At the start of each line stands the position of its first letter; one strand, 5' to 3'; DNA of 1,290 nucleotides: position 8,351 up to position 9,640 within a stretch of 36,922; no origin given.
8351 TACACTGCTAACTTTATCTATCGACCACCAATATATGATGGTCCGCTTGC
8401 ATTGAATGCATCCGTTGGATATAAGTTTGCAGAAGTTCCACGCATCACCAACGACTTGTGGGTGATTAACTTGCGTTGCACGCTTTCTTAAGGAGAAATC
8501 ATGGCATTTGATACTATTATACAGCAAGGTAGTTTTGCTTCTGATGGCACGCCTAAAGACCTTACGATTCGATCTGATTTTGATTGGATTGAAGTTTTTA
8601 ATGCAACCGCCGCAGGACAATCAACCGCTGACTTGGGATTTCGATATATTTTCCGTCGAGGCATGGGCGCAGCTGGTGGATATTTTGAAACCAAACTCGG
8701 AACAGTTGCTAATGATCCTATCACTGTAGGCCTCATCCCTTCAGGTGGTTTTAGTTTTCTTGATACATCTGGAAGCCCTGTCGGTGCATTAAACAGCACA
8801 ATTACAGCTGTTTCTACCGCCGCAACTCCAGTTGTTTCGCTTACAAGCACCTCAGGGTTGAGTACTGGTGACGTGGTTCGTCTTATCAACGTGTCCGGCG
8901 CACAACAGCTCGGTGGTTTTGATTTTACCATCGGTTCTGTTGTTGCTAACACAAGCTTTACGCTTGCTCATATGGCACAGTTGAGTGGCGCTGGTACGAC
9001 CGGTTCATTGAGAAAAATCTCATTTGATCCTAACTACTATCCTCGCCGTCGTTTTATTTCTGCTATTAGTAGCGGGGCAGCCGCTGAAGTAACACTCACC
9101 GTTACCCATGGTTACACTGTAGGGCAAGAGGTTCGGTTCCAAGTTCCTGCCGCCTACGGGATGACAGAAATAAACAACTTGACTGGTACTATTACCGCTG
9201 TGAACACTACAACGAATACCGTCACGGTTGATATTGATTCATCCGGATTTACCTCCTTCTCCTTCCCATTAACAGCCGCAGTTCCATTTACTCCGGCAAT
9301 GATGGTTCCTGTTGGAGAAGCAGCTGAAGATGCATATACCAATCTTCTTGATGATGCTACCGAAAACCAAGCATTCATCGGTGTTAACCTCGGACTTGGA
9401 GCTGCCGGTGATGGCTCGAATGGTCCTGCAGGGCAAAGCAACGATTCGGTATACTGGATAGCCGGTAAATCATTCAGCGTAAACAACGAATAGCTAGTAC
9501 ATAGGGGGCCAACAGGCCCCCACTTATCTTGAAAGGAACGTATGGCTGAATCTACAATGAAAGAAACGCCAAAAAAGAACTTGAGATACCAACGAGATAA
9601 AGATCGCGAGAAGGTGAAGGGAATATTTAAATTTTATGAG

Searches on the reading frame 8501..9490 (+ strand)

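Call 9: search_protein_families(library=pfam, proteins=[window:8501-9490:+], max_evalue=0.01)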
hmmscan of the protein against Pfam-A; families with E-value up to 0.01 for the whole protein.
window:8501-9490:+ (330 aa): 2 families
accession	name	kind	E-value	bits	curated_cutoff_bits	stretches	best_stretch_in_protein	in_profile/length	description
PF16190.11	E1_FCCH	-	9.1e-06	26.1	29.5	0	117-162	13-58/70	Ubiquitin-activating enzyme E1 FCCH domain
PF23891.1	DUF7243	-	0.0024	17.9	27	1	221-259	111-148/177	Family of unknown function (DUF7243)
